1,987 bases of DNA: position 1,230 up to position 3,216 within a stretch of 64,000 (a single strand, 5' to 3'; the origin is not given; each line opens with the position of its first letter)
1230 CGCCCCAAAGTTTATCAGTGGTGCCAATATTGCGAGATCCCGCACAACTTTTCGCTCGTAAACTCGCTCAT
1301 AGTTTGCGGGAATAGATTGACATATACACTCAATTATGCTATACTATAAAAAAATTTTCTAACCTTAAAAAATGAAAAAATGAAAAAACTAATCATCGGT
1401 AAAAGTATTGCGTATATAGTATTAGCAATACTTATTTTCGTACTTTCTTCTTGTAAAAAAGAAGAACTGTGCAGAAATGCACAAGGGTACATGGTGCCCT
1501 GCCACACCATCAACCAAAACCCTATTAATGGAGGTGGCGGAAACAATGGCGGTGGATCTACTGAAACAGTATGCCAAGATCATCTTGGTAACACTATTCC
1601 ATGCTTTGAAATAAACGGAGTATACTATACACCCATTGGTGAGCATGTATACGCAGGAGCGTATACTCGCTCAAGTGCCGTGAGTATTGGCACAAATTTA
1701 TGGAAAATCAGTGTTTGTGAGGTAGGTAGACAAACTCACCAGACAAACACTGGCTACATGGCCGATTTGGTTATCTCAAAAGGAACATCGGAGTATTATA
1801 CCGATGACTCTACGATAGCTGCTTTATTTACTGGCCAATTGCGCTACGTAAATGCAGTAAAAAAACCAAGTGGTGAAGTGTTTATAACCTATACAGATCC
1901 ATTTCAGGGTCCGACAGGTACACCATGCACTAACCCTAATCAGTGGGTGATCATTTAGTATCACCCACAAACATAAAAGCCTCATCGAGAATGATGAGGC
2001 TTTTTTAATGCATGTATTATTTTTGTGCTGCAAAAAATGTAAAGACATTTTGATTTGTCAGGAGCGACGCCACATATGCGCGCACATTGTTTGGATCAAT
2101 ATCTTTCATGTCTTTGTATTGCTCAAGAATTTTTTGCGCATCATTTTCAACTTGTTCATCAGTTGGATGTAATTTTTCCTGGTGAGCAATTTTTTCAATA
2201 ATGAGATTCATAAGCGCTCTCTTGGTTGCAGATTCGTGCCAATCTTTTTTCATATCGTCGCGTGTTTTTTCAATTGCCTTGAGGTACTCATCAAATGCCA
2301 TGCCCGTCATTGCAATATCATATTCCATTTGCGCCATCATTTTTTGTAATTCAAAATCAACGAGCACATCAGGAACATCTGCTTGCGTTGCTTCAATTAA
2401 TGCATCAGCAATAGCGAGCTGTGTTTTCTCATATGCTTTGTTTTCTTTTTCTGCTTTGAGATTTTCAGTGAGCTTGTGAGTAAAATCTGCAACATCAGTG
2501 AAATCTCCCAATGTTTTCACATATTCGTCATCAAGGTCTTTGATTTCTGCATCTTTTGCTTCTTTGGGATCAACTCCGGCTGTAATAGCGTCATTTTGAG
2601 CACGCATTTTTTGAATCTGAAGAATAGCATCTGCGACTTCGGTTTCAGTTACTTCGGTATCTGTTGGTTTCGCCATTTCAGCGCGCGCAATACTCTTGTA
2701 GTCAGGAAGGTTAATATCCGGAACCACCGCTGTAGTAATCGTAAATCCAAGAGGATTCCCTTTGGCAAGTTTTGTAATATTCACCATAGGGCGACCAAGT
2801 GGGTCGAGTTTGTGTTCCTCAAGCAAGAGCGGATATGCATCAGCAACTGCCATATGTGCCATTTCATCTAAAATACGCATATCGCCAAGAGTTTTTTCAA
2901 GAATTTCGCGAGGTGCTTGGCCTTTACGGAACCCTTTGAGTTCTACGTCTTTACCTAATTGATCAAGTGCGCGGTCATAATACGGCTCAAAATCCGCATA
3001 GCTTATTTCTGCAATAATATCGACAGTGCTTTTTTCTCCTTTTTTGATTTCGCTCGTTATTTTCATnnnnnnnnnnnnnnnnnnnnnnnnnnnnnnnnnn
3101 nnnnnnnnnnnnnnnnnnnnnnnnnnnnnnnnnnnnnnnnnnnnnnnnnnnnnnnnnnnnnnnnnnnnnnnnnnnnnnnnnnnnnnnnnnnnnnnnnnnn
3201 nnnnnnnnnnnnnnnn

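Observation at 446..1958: Tandem paralogous Cys-rich lipoprotein genes with near-identical promoters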

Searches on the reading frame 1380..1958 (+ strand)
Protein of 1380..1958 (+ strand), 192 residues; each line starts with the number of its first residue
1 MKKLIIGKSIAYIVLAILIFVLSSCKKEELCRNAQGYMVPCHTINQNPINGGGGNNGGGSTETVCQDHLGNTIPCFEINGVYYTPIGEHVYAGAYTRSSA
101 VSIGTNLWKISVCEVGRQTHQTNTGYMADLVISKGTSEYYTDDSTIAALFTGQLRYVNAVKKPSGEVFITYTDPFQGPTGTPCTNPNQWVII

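Call 7: search_protein_families(library=pfam, proteins=[window:1380-1958:+], max_evalue=1)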
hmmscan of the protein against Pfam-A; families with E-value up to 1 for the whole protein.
window:1380-1958:+ (192 aa): 0 families

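Call 13: find_homologous_proteins(query=window:1380-1958:+, max_evalue=0.01)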
Query window:1380-1958:+ (192 aa): 1 proteins with E <= 0.01 among 95 candidates.
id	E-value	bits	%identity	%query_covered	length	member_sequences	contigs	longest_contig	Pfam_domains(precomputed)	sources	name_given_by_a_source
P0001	1.2e-127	441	100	100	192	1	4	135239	-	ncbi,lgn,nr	ncbi:MAG: hypothetical protein LRY41_03240 [Candidatus Pacebacteria bacterium]|nr:hypothetical prote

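Call 15: find_encoding_contigs(protein=P0001, flank=10000, max_places=10)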
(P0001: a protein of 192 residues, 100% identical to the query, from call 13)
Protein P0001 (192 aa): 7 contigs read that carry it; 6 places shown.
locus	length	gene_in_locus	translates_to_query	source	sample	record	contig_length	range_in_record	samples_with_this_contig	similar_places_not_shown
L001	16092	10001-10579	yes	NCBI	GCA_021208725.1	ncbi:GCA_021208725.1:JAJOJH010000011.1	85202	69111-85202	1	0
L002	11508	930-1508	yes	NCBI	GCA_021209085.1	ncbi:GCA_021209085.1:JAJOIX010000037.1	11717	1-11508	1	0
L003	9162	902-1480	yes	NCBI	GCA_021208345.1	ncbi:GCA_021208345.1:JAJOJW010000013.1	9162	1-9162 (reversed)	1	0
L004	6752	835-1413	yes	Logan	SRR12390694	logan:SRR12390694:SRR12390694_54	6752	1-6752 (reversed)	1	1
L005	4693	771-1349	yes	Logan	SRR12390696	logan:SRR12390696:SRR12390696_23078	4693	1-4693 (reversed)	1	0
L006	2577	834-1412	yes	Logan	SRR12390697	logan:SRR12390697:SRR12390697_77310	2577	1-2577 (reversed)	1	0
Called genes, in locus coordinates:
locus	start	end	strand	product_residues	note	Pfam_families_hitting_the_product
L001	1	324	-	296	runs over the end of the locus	-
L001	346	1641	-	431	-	-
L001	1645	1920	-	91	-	-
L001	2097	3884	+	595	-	PF02368:Big_2, PF18962:Por_Secre_tail (weak)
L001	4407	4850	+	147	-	-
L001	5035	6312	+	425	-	PF08529:NusA_N, PF13184:KH_NusA_1st, PF26594:KH_NusA_2nd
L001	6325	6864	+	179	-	PF00719:Pyrophosphatase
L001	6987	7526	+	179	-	-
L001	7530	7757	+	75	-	-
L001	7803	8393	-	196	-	PF00574:CLP_protease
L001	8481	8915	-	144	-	-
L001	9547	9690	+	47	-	-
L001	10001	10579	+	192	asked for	-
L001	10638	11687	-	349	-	PF05697:Trigger_N, PF05698:Trigger_C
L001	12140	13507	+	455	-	PF12072:RNase_Y_N, PF00013:KH_1 (weak), PF01966:HD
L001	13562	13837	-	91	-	PF00216:Bac_DNA_binding, PF18291:HU-HIG (weak)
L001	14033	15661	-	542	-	-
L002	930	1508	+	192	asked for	-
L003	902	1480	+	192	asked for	-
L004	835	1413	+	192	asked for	-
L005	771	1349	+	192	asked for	-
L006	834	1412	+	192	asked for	-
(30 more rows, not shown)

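Call 33: find_homologous_proteins(query=L001:4407-4850:+, max_evalue=0.1)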
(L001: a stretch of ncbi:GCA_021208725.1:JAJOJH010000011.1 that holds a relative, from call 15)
Query L001:4407-4850:+ (147 aa): 1 proteins with E <= 0.1 among 7 candidates.
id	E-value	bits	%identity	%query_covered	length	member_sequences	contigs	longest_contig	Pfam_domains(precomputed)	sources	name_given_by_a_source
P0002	1.3e-90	319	100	100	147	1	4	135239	-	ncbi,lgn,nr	ncbi:MAG: hypothetical protein LRY41_03345 [Candidatus Pacebacteria bacterium]|nr:hypothetical prote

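Call 34: find_encoding_contigs(protein=P0002, flank=10000, max_places=10)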
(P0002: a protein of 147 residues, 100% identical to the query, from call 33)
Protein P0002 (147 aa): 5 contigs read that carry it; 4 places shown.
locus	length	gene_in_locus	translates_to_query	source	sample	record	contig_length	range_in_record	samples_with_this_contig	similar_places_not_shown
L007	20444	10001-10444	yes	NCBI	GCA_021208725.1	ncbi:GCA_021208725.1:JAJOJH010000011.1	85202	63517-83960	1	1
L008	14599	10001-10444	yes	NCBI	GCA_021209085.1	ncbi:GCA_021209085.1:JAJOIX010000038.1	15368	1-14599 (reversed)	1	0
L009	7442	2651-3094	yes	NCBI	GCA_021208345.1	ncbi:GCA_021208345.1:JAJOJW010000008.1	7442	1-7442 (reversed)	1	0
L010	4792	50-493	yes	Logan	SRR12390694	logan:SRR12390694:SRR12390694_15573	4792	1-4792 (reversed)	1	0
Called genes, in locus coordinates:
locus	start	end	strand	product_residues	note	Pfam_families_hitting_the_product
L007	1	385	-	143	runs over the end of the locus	PF00828:Ribosomal_L27A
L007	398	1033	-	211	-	PF00333:Ribosomal_S5, PF03719:Ribosomal_S5_C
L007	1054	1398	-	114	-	PF00861:Ribosomal_L18p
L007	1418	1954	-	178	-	PF00347:Ribosomal_L6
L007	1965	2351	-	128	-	PF00410:Ribosomal_S8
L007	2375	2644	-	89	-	PF00253:Ribosomal_S14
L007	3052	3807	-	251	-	PF00121:TIM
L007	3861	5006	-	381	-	-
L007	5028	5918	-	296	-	-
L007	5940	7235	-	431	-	-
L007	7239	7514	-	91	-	-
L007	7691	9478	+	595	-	PF02368:Big_2, PF18962:Por_Secre_tail (weak)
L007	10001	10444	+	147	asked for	-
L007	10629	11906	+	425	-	PF08529:NusA_N, PF13184:KH_NusA_1st, PF26594:KH_NusA_2nd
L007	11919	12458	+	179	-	PF00719:Pyrophosphatase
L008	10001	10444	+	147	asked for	-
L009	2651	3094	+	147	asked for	-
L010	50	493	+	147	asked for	-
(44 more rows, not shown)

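Call 50: search_protein_families(library=pfam, proteins=[L001:8481-8915:-], max_evalue=0.01)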
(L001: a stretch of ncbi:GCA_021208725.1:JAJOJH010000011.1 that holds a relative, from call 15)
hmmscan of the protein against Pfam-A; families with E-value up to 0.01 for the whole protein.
L001:8481-8915:- (144 aa): 0 families

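Call 63: predict_structure(protein=window:1380-1958:+)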
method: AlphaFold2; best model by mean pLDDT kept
length: 192 residues; sequences in the alignment: 1
mean_pLDDT: 41.5   pTM: 0.27
mean pLDDT of the five models: 41.5, 41.4, 39.6, 38.9, 38.1
residues with pLDDT >= 90: 1; 70-90: 15; 50-70: 38; < 50: 138
segments of 3 or more residues with pLDDT < 50: 33-36, 45-59, 77-192
pLDDT, mean of each block of 10 residues (from residue 1): 64 85 60 52 50 38 56 49 36 27 30 29 28 27 32 32 36 33 28 23
secondary structure, 60 per line:
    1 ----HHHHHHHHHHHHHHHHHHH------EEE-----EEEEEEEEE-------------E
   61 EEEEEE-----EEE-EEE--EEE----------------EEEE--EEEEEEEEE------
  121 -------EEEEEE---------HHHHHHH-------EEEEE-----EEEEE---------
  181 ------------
elements in order: H5-23 E30-32 E38-46 E60-66 E72-74 E76-78 E81-83 E100-103 E106-114 E128-133 H143-149 E157-161 E167-171

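Call 74: search_protein_families(library=ncbifam, proteins=[window:1380-1958:+, P0002], max_evalue=1)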
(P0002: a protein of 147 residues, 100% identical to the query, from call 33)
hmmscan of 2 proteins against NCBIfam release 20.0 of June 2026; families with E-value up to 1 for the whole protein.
window:1380-1958:+ (192 aa): 1 family
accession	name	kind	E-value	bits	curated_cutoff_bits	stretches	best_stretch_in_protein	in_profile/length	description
NF052634.1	Riean_0653_fam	subfamily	0.3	12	57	0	3-39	3-28/176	Riean_0653 family protein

P0002 (147 aa): 0 families

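Call 75: search_solved_structures(query=window:1380-1958:+, max_evalue=1)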
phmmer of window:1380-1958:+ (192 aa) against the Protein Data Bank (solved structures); distinct sequences matched with E-value up to 1: 3.
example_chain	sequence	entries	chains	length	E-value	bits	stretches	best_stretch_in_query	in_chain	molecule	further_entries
2lrg_A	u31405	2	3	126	0.07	16.1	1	111-151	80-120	Uncharacterized protein | uncharacterized protein DUF4425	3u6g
6k69_B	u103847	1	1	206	0.11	15.5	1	30-63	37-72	Engineered T4 lysozyme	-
6ga0_A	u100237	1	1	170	0.84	12.6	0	3-60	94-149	Methylated-DNA--protein-cysteine methyltransferase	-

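Call 78: search_protein_representatives(protein=window:1380-1958:+)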
Query: 192 residues. Proteins with E-value up to 0.001 (for the whole library): 6; up to 1e-10: 3; up to 1e-30: 1. The best 6 are listed.
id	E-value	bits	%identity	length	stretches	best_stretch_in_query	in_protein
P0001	3.9e-128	441.2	100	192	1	1-192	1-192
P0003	4.5e-19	85.3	39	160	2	61-190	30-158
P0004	6.8e-11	58.6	32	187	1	13-190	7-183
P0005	1.1e-06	44.9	32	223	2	81-187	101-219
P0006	1.9e-06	44.1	27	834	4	49-94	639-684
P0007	4.8e-04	36.3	37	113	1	4-81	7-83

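Call 80: find_encoding_contigs(protein=P0003, flank=6000, max_places=4)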
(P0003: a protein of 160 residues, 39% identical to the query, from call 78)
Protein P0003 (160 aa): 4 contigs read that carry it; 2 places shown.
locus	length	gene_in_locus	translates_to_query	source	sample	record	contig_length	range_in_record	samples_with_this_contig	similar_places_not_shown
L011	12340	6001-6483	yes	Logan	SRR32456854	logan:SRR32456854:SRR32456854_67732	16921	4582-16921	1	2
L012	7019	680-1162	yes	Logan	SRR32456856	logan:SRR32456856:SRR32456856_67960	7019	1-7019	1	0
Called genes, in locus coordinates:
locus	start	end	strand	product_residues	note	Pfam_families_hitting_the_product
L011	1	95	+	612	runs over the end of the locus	PF02368:Big_2 (weak), PF18962:Por_Secre_tail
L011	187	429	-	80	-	-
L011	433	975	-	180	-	-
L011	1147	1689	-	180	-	PF00719:Pyrophosphatase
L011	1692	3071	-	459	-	PF08529:NusA_N, PF00575:S1 (weak), PF13184:KH_NusA_1st, PF26594:KH_NusA_2nd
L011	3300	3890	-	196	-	PF00574:CLP_protease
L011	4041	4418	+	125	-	-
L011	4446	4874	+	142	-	-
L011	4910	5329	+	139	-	-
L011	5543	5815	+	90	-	-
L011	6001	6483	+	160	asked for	-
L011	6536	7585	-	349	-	PF05697:Trigger_N, PF05698:Trigger_C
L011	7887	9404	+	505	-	PF12072:RNase_Y_N, PF00013:KH_1 (weak), PF01966:HD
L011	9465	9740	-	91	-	PF00216:Bac_DNA_binding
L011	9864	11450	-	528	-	-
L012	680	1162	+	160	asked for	-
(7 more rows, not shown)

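Call 81: find_encoding_contigs(protein=P0004, flank=6000, max_places=4)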
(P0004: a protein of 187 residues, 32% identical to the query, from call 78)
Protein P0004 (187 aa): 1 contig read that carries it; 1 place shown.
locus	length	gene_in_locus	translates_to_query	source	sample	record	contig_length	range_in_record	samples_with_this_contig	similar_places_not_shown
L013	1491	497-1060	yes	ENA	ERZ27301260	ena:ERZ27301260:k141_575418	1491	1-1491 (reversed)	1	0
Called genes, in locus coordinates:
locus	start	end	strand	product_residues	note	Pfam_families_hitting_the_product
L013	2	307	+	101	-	?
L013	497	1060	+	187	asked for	-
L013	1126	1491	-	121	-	?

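Call 82: find_encoding_contigs(protein=P0005, flank=6000, max_places=4)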
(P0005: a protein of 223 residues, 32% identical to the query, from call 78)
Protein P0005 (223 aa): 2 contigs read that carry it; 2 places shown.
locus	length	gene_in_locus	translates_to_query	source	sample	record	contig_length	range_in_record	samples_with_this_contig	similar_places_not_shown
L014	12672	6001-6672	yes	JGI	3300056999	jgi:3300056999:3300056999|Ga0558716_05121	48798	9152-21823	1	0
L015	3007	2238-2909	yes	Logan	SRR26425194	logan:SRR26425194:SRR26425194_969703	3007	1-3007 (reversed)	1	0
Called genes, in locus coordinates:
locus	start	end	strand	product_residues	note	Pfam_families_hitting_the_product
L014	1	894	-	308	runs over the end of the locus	-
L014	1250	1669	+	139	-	-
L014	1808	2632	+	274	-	-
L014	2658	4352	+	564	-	-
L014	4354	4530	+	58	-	-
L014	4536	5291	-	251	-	-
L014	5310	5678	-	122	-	PF01258:zf-dskA_traR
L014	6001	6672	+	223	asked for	-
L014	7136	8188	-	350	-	PF05697:Trigger_N, PF05698:Trigger_C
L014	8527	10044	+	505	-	PF12072:RNase_Y_N, PF00013:KH_1 (weak), PF01966:HD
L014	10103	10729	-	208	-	-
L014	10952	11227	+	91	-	PF00216:Bac_DNA_binding, PF18291:HU-HIG (weak)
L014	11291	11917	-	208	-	-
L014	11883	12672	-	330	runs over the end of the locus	-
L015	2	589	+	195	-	?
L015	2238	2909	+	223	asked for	-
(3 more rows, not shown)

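Call 102: search_solved_structures(query=A10, max_evalue=1)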
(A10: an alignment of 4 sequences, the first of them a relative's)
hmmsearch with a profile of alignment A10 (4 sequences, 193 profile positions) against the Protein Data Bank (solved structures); distinct sequences matched with E-value up to 1: 7.
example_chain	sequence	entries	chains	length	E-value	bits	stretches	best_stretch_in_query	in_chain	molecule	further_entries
5l2z_L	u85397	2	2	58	0.12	15.6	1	47-83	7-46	Coagulation factor VII (Light Chain)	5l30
2bz6_L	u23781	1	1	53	0.12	15.6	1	47-83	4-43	BLOOD COAGULATION FACTOR VIIA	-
1jbu_L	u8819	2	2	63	0.13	15.4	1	47-83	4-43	COAGULATION FACTOR VII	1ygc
1cvw_L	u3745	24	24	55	0.14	15.4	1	47-83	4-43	COAGULATION FACTOR VIIA (LIGHT CHAIN) (DES-GLA) | BLOOD COAGULATION FACTOR VIIA | Factor VII light chain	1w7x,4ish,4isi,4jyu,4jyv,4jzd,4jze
5pa8_A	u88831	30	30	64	0.14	15.4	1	47-83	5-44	Coagulation factor VII light chain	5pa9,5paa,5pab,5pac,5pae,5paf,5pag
1w8b_L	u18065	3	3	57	0.15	15.3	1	47-83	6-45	BLOOD COAGULATION FACTOR VIIA | Coagulation factor VII (light chain)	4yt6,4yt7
1kli_L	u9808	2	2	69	0.15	15.3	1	47-83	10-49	factor VIIa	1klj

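Call 103: search_protein_families(library=pfam, alignment_id=A10, max_evalue=1)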
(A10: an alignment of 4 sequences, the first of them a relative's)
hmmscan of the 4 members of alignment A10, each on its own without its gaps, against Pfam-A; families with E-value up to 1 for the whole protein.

A. member 1, P0001 (192 aa): 0 families

B. families by the number of members that match (of 4 scanned): 3 families
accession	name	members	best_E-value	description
PF01682.24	DB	1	0.082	DB module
PF20205.3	DUF6567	1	0.12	Family of unknown function (DUF6567)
PF08139.17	LPAM_1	1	0.43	Prokaryotic membrane lipoprotein lipid attachment site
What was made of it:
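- Tried and rejected: Pfam, NCBIfam and PDB sequence searches gave nothing significant (calls 7, 74, 75, 102, 103).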

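Call 111: list_cluster_members(proteins=[P0003, P0004, P0005])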
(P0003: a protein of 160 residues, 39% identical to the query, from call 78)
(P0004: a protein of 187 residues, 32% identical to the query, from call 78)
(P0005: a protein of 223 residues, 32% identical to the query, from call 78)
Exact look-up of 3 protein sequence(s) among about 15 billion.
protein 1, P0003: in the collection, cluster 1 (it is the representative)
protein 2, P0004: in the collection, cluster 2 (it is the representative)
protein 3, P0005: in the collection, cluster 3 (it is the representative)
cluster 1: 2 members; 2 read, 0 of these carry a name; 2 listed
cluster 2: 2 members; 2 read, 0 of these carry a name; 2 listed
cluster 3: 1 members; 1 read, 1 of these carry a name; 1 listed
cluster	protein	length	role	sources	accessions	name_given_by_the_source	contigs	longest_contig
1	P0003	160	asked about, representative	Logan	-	-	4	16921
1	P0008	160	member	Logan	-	-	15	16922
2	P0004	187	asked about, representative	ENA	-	-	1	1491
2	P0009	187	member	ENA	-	-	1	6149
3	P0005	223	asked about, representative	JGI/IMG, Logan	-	hypothetical protein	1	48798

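Call 112: find_encoding_contigs(protein=P0009, flank=6000, max_places=3)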
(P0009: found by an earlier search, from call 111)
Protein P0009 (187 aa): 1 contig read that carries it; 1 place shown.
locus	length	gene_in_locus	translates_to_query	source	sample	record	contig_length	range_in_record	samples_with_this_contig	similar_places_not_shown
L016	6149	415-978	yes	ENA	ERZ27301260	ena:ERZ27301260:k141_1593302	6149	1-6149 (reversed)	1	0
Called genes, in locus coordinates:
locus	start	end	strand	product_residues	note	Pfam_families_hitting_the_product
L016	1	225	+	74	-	?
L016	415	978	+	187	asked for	-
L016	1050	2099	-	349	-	PF05697:Trigger_N, PF05698:Trigger_C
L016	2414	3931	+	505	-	PF12072:RNase_Y_N, PF00013:KH_1 (weak), PF01966:HD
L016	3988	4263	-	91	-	PF00216:Bac_DNA_binding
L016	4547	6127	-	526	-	-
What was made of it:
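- On Borrelia UHB/Erp family: The locus is chromosomal and syntenic between clpP and tig in four lineages (calls 15, 34, 80-82, 112).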

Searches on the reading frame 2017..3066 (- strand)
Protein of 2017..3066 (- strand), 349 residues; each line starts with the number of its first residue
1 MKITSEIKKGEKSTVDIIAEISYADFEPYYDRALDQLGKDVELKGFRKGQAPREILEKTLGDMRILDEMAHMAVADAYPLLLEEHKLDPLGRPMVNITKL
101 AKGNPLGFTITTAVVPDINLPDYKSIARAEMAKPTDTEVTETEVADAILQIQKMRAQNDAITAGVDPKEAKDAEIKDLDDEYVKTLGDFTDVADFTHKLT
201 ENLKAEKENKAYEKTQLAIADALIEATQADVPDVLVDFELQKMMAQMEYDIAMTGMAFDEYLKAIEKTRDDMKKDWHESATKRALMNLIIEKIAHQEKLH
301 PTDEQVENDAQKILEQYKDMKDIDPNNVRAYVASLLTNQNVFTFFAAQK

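Call 32: find_related_loci(query=window:2017-3066:-, collection=genome_contigs, flank=10000)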
Query window:2017-3066:- (349 aa) in genome_contigs; peptide patterns used: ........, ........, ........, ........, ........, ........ (x = any residue, [..] = any of these).
265 stretches matched a pattern, but none encodes a relative of the query by tblastn (E <= 1e-3).
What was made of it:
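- Tried and rejected: The tig protein as a synteny anchor in genome_contigs (call 32).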
